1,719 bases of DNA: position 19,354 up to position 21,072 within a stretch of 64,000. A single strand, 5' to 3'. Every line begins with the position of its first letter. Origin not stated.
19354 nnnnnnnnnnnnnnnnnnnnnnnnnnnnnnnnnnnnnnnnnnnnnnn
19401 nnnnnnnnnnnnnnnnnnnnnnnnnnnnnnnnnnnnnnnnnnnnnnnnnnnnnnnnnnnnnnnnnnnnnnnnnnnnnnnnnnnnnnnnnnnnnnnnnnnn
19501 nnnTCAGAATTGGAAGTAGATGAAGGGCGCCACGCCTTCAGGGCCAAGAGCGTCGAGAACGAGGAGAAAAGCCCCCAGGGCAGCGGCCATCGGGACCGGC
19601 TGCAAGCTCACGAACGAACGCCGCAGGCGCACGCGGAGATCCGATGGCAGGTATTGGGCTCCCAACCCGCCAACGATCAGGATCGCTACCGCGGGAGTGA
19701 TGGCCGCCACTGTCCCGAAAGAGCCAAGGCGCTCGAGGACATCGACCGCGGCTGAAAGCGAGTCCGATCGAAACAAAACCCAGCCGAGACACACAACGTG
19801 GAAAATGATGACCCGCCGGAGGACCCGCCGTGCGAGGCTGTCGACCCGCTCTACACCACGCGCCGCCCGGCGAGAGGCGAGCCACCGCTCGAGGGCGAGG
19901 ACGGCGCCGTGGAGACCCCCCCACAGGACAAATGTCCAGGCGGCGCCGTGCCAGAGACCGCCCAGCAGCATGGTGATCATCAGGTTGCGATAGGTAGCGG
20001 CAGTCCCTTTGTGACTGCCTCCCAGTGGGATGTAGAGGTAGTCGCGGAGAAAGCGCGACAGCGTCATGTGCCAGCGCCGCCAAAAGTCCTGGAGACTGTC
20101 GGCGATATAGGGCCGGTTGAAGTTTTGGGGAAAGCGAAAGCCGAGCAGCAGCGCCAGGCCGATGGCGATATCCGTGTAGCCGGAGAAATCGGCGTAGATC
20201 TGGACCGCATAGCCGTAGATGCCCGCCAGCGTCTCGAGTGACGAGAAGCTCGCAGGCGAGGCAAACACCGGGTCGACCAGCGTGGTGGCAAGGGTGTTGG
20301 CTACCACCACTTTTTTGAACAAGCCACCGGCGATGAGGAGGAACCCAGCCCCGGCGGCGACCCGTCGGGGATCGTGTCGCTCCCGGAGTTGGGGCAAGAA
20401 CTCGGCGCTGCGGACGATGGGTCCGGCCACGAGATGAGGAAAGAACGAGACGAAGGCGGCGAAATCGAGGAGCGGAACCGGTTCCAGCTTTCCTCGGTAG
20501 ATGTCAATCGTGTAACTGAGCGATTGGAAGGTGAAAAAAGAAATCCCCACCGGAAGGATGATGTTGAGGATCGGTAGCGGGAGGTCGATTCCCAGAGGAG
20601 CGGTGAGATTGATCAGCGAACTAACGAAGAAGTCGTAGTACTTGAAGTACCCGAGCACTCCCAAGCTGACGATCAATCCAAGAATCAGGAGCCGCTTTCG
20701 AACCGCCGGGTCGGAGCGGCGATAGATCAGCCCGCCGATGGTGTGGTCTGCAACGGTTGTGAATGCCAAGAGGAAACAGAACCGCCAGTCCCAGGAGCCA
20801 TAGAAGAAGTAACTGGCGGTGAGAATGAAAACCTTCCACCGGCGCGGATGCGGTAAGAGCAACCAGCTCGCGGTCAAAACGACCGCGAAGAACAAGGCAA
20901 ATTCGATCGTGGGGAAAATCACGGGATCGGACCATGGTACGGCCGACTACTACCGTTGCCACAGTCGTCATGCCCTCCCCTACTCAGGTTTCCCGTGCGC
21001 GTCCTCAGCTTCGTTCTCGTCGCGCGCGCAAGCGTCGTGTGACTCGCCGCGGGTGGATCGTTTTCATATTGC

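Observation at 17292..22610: An MFS transporter, SGNH hydrolase, MBOAT acyltransferase and divergent DUF4015 glycoside-hydrolase-like gene packed between mihF and pyrF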

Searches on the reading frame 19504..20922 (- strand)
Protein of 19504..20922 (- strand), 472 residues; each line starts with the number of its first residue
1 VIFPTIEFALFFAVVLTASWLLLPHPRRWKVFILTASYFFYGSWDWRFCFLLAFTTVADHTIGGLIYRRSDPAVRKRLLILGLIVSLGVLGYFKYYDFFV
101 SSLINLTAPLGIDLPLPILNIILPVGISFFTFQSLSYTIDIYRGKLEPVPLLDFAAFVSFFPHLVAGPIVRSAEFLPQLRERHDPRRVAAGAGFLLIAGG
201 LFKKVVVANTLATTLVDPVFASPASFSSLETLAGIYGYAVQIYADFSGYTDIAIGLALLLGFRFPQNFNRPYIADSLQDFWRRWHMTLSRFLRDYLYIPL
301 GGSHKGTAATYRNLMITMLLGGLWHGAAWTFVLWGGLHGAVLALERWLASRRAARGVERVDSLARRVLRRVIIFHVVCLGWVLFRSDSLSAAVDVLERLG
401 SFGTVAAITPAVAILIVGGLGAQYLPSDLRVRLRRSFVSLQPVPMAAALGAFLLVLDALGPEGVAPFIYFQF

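Call 4: search_protein_families(library=pfam, proteins=[window:19504-20922:-], max_evalue=0.01)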
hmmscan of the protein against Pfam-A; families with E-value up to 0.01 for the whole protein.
window:19504-20922:- (472 aa): 2 families
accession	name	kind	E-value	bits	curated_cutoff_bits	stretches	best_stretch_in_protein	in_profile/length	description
PF03062.24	MBOAT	-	1.5e-32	113.7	27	1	142-348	72-297/337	MBOAT, membrane-bound O-acyltransferase family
PF13813.11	MBOAT_2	-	2.1e-06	28.4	25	1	265-328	2-67/85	Membrane bound O-acyl transferase family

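Call 5: search_protein_families(library=ncbifam, proteins=[window:19504-20922:-], max_evalue=0.001)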
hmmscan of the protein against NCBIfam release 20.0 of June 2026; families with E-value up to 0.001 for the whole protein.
window:19504-20922:- (472 aa): 1 family
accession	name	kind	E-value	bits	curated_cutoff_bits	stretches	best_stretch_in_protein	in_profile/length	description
TIGR04091.1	LTA_dltB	equivalog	1.4e-54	185.8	375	1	5-385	5-377/380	D-alanyl-lipoteichoic acid biosynthesis protein DltB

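Call 8: search_solved_structures(query=window:19504-20922:-, max_evalue=1)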
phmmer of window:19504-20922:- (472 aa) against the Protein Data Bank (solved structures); distinct sequences matched with E-value up to 1: 7.
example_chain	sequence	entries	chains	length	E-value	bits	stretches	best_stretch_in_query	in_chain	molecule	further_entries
8jem_A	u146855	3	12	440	6.8e-31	111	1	122-354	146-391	Teichoic acid D-alanyltransferase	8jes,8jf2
6bug_C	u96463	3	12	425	6.9e-31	111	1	122-354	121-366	D-alanyl transfer protein DltB | Integral membrane protein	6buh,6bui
7q1u_A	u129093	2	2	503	1.1e-07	34.4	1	155-365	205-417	Protein-cysteine N-palmitoyltransferase HHAT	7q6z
7mhy_A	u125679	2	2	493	1.1e-07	34.4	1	155-365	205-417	Protein-cysteine N-palmitoyltransferase HHAT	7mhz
7urf_A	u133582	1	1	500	2.8e-06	29.8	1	155-364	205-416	Protein-cysteine N-palmitoyltransferase HHAT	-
8ftr_A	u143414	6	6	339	0.71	12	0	264-319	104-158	Methyltransferase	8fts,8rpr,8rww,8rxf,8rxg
8ftv_A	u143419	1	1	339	0.95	11.6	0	264-319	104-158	Methyltransferase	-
